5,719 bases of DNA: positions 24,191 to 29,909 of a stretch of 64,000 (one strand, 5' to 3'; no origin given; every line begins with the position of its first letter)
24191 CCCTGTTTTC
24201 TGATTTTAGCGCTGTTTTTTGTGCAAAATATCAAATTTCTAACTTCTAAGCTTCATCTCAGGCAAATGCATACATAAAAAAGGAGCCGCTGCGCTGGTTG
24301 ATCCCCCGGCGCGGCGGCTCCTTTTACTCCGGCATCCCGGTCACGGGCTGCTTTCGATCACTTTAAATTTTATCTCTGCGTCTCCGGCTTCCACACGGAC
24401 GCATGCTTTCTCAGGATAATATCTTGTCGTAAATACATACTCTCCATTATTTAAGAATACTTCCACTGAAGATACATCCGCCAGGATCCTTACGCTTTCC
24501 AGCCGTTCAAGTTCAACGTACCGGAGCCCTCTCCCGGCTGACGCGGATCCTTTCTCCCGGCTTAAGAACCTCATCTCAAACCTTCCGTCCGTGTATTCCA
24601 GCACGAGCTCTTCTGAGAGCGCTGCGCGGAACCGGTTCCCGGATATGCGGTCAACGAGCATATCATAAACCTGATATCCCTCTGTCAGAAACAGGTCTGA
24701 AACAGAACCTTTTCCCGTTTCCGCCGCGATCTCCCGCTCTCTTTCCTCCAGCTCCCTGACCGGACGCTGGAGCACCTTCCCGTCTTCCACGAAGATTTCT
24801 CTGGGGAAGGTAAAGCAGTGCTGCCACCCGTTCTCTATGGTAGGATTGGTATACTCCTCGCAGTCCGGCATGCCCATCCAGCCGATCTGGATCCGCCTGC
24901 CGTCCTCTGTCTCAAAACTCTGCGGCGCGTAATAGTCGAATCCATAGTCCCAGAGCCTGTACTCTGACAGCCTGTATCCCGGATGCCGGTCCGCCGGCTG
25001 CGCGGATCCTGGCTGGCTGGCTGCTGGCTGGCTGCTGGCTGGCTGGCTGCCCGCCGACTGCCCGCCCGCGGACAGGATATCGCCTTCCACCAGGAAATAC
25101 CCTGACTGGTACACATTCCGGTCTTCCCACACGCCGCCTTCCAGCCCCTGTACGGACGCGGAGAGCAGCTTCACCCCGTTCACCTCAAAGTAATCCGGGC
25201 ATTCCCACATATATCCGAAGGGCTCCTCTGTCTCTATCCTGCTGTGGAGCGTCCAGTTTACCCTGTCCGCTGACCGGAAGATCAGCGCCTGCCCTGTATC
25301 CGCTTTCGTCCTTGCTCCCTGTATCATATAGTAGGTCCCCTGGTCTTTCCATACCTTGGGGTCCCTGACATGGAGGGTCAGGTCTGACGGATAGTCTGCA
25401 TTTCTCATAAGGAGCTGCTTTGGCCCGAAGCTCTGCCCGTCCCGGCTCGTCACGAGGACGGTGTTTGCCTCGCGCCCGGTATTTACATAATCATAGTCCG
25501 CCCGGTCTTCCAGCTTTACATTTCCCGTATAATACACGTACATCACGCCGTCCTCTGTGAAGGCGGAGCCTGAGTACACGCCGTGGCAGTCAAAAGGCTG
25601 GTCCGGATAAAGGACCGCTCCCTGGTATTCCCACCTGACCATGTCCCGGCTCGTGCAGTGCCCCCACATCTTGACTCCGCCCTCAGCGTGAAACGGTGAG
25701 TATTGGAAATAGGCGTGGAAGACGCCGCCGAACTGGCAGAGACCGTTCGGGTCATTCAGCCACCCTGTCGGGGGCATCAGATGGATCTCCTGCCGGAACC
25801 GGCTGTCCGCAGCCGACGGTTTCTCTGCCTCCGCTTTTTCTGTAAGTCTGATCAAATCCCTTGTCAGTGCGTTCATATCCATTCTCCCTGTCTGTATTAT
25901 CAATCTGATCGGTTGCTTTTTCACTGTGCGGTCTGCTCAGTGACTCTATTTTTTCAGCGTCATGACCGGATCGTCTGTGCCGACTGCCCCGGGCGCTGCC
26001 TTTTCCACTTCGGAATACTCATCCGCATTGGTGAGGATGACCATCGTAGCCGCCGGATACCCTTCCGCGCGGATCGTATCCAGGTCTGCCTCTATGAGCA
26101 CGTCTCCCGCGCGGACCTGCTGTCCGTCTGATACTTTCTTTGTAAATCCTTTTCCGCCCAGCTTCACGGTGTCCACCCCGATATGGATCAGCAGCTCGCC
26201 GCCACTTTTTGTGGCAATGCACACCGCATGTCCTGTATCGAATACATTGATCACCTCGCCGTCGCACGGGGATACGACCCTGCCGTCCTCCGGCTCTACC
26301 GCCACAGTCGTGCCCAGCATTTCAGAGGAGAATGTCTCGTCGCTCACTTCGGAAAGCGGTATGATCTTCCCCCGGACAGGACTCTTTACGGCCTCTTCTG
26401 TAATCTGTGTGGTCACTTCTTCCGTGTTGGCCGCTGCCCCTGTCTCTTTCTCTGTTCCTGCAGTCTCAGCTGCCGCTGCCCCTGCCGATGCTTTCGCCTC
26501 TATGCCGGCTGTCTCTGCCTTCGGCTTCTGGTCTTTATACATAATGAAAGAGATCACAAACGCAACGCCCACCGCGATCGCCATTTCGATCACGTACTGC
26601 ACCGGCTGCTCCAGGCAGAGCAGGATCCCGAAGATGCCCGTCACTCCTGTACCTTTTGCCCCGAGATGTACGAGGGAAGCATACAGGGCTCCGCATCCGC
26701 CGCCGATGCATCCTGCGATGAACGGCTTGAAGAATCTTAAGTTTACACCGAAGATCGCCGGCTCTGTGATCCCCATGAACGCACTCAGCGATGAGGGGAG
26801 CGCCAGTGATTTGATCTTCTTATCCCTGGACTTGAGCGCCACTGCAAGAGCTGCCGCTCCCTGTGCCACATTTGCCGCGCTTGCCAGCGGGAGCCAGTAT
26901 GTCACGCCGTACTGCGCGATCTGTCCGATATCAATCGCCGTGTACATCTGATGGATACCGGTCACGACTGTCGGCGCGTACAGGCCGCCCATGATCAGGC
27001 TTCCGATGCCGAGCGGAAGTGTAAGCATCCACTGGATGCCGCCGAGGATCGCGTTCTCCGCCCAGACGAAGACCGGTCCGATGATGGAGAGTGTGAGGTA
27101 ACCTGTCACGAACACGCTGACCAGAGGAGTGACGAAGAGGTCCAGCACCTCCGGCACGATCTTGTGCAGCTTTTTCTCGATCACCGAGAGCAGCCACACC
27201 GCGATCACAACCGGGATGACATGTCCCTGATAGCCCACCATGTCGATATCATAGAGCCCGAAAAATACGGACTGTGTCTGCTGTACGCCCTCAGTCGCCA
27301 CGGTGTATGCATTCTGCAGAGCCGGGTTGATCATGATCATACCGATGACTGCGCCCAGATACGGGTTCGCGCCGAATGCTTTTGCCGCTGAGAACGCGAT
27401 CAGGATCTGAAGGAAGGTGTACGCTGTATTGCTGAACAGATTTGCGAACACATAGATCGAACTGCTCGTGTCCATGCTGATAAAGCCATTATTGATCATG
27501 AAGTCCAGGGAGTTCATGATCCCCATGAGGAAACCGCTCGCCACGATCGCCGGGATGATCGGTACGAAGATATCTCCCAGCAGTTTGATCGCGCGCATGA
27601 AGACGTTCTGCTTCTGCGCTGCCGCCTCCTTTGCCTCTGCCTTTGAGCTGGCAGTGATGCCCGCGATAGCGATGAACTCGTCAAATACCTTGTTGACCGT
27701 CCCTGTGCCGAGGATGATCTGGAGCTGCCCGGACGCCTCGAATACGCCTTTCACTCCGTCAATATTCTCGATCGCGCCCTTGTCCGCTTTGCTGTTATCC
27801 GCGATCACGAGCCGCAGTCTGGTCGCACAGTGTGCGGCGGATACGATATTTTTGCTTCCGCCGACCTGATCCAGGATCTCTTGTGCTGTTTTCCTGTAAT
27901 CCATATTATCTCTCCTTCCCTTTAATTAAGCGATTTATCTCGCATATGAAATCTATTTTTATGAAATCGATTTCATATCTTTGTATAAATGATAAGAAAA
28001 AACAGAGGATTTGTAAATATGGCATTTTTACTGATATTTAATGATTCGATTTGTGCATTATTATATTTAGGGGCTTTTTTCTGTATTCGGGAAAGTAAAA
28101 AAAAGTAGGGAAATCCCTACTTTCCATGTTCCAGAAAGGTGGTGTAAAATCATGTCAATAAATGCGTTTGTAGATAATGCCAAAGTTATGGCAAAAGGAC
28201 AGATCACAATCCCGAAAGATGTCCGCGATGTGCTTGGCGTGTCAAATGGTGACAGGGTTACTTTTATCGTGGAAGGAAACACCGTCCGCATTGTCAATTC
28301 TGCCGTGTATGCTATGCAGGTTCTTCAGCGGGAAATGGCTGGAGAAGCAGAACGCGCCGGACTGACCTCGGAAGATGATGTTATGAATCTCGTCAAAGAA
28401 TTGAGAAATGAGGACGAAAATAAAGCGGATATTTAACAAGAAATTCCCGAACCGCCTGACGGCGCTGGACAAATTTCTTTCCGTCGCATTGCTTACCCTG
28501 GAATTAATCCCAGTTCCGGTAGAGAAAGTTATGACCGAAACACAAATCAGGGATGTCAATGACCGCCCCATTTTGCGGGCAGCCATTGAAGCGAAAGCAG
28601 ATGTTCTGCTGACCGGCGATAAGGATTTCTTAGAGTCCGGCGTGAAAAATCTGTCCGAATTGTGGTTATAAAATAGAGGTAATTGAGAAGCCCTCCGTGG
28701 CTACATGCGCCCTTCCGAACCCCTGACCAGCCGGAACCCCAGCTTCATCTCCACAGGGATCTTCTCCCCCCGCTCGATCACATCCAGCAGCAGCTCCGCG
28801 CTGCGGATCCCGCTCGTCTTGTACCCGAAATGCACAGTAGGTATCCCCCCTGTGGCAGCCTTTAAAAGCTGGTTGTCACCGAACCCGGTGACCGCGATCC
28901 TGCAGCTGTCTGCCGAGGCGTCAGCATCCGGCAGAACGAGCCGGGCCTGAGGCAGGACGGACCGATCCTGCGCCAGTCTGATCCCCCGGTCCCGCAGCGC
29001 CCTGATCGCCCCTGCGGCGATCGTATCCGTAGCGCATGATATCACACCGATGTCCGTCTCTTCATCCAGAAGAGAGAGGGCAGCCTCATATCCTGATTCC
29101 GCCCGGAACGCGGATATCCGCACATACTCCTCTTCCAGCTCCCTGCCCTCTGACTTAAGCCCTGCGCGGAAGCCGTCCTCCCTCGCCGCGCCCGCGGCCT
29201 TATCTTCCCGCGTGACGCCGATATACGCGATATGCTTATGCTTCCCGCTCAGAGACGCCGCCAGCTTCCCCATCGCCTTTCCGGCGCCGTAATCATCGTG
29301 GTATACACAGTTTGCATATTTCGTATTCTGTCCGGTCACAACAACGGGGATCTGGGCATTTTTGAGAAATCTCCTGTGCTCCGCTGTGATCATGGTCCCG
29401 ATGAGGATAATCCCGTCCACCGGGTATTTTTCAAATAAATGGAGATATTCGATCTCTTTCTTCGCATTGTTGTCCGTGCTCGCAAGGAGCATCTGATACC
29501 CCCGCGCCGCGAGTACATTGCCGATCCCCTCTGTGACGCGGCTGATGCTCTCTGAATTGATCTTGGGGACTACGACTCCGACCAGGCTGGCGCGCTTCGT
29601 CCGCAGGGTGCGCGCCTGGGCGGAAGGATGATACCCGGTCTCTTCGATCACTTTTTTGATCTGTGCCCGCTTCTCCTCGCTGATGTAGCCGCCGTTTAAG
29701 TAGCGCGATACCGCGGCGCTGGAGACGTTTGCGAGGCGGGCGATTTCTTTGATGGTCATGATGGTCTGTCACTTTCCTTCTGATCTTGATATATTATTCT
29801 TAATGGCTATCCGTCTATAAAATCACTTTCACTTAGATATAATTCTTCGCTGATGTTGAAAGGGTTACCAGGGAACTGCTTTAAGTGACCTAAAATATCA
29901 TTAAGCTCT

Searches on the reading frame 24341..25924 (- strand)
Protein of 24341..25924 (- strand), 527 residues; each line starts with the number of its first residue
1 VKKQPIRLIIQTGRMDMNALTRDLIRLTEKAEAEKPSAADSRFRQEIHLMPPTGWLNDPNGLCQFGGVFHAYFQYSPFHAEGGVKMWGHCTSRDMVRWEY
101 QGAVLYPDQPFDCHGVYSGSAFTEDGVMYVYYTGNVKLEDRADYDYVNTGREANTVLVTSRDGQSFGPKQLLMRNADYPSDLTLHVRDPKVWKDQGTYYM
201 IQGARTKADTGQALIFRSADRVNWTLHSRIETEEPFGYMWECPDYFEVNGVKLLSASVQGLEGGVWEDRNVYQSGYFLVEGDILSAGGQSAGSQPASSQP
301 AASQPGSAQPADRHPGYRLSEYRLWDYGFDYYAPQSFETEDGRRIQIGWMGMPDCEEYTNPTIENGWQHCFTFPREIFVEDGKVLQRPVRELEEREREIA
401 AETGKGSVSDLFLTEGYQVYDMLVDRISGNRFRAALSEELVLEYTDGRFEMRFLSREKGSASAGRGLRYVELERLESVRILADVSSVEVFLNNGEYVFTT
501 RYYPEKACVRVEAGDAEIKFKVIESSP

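Call 81: search_protein_families(library=pfam, proteins=[window:24341-25924:-], max_evalue=0.001)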
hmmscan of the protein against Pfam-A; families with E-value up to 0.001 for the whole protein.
window:24341-25924:- (527 aa): 3 families
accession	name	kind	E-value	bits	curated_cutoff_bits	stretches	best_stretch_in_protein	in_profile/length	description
PF00251.26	Glyco_hydro_32N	-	1.2e-81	275.1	22.1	1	48-388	1-307/307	Glycosyl hydrolases family 32 N-terminal domain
PF08244.19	Glyco_hydro_32C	-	6e-09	36.6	21.9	1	476-512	105-141/158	Glycosyl hydrolases family 32 C terminal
PF04616.20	Glyco_hydro_43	-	1.1e-06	28.7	32.2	0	185-231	9-53/288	Glycosyl hydrolases family 43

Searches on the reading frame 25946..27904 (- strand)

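Call 81: search_protein_families(library=pfam, proteins=[window:25946-27904:-], max_evalue=0.001)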
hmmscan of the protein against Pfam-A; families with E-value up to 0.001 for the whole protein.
window:25946-27904:- (652 aa): 3 families
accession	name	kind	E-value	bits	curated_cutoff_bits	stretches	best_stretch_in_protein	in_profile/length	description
PF00358.26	PTS_EIIA_1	-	3.2e-48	163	27.2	1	505-630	2-127/127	phosphoenolpyruvate-dependent sugar phosphotransferase system, EIIA 1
PF02378.23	PTS_EIIC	-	3.2e-47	161.6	30.7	1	110-402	1-319/319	Phosphotransferase system, EIIC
PF00367.25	PTS_EIIB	-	3e-14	52.6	27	1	8-41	1-34/34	phosphotransferase system, EIIB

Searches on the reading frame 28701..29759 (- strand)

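Call 81: search_protein_families(library=pfam, proteins=[window:28701-29759:-], max_evalue=0.001)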
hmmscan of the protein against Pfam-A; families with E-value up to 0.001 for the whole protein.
window:28701-29759:- (352 aa): 4 families
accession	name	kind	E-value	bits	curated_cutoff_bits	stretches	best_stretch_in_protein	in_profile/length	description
PF00532.27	Peripla_BP_1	-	4.5e-18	66.1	22.2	1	60-265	4-212/281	Periplasmic binding proteins and sugar binding domain of LacI family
PF00356.27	LacI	-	3.9e-14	52.6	27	1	2-46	1-46/46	Bacterial regulatory proteins, lacI family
PF13407.12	Peripla_BP_4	-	7.5e-14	52.3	35.1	1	60-260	1-207/258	Periplasmic binding protein domain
PF13377.12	Peripla_BP_3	-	4.8e-12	46.7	26.5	1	172-268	7-107/167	Periplasmic binding protein-like domain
